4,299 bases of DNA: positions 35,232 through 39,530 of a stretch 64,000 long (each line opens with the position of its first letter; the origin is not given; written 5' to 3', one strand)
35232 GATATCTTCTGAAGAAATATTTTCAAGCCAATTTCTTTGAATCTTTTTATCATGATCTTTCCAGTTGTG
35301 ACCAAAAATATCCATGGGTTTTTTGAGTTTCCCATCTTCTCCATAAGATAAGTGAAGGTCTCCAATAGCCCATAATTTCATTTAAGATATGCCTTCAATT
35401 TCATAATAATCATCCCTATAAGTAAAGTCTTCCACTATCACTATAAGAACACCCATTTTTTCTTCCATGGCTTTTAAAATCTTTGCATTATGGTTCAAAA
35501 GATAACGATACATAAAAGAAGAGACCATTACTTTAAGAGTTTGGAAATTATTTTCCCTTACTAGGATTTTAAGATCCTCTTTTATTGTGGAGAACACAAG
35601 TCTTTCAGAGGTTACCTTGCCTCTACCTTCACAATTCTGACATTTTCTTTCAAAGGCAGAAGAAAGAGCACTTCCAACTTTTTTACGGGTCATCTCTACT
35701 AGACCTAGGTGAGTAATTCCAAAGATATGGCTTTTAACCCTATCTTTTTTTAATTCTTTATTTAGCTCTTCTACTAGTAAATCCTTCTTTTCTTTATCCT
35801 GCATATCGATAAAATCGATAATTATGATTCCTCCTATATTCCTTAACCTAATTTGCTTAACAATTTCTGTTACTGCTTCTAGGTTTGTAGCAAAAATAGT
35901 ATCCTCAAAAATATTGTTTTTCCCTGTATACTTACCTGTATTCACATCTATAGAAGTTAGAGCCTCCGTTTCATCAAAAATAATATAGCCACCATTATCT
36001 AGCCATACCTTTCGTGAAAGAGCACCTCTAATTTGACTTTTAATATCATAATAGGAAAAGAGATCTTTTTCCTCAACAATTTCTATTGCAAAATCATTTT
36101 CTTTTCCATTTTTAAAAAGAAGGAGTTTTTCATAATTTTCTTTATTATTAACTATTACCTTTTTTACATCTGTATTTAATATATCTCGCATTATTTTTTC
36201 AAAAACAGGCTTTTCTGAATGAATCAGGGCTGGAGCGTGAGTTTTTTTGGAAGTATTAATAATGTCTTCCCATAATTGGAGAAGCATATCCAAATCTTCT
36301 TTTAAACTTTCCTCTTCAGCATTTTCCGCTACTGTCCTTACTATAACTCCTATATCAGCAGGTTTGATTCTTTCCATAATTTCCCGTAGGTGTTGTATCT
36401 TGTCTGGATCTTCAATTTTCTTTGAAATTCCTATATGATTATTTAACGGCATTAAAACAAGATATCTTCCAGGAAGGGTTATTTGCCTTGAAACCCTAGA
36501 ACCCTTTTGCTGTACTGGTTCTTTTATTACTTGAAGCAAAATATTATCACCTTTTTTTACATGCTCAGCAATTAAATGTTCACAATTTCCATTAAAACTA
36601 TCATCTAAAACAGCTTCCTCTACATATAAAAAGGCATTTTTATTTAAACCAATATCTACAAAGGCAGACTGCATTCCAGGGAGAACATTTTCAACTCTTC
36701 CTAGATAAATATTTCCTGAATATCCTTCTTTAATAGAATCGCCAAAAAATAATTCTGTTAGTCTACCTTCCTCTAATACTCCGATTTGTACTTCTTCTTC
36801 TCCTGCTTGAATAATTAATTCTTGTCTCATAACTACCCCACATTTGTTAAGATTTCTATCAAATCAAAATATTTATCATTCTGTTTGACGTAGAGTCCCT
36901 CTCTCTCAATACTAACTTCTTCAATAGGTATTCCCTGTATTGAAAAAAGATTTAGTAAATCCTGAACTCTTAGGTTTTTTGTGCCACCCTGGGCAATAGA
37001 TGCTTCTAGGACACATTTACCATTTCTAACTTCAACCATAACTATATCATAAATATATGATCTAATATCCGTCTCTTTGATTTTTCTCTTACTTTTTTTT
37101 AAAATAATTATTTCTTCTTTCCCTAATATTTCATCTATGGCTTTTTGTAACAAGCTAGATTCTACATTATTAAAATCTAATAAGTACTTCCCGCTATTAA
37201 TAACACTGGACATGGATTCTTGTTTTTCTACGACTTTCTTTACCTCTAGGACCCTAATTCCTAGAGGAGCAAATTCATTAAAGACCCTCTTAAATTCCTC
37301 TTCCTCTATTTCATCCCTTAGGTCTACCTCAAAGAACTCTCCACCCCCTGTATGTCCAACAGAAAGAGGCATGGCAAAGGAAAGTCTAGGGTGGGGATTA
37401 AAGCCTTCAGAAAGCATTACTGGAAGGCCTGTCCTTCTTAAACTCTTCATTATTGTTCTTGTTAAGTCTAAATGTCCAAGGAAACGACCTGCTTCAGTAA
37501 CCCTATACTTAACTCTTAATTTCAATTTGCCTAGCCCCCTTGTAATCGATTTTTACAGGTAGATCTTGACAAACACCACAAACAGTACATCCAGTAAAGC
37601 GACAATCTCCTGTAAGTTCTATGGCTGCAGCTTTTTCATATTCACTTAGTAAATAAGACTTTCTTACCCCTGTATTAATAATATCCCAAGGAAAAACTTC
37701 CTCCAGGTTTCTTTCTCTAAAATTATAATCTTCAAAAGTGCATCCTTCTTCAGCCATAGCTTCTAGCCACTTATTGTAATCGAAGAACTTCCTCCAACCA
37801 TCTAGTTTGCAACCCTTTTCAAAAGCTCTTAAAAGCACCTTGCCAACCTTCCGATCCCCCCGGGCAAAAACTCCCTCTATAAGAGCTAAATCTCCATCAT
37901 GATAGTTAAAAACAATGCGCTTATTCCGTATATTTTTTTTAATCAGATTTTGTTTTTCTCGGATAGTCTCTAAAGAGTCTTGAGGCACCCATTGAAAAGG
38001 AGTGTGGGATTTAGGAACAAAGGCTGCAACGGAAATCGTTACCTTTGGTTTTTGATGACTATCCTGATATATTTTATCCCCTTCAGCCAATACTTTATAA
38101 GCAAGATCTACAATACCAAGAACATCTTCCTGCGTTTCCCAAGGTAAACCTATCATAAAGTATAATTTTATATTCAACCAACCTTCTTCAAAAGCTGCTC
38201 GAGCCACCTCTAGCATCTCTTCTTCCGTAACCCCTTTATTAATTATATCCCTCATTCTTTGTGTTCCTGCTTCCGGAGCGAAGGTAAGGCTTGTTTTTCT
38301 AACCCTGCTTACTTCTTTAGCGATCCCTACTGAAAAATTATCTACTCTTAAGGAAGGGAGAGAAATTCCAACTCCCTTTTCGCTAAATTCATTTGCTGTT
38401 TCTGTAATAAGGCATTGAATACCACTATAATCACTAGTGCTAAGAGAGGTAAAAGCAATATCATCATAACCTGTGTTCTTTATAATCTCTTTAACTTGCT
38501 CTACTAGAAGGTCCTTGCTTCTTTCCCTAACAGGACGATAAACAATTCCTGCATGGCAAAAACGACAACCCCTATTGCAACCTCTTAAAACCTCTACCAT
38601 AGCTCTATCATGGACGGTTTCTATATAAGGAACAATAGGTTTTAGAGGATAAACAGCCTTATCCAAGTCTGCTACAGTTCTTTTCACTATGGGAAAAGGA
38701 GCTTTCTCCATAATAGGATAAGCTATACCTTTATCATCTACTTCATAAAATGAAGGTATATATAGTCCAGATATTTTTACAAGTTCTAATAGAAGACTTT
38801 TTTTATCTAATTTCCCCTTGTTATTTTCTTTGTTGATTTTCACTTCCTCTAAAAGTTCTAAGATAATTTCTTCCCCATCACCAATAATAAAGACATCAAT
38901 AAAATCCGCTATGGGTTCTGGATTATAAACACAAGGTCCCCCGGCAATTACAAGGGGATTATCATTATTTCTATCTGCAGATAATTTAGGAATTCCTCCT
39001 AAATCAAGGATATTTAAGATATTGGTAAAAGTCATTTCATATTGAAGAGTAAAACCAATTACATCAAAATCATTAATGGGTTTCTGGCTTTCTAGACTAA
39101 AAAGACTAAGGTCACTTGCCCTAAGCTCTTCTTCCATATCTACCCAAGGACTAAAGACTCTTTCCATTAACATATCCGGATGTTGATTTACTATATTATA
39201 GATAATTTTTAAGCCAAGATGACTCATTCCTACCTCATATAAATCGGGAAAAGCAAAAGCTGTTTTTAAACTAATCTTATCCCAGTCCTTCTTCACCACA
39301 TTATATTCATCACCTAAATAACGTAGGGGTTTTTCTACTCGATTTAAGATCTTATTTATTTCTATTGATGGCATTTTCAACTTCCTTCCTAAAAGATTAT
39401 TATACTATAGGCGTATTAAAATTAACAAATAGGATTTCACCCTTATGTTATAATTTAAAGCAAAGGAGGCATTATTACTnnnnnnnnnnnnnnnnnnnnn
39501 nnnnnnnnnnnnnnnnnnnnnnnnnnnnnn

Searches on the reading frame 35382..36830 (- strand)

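Call 38: search_protein_families(library=pfam, proteins=[window:35382-36830:-], max_evalue=0.00001)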
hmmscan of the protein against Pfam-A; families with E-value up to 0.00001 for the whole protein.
window:35382-36830:- (482 aa): 2 families
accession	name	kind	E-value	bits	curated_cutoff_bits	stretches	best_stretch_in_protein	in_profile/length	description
PF10150.14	RNase_E_G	-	2.8e-100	335.6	25.5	1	118-385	1-270/270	Ribonuclease E/G family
PF20833.2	RNase_E_G_Thio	-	3.6e-08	33.9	26.8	1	396-479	1-84/86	RNase E/G, Thioredoxin-like domain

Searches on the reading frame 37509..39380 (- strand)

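Call 38: search_protein_families(library=pfam, proteins=[window:37509-39380:-], max_evalue=0.00001)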
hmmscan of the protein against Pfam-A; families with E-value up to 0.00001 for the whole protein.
window:37509-39380:- (623 aa): 3 families
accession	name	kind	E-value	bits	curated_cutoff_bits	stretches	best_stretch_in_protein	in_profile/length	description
PF19864.5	Radical_SAM_N2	-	9e-62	207.4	29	1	56-209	1-151/151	Radical SAM proteins, N-terminal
PF04055.27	Radical_SAM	-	2.9e-21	76.8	29.5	1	263-426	2-165/166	Radical SAM superfamily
PF02310.24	B12-binding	-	6.6e-06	26.4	32.1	0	104-176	51-120/121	B12 binding domain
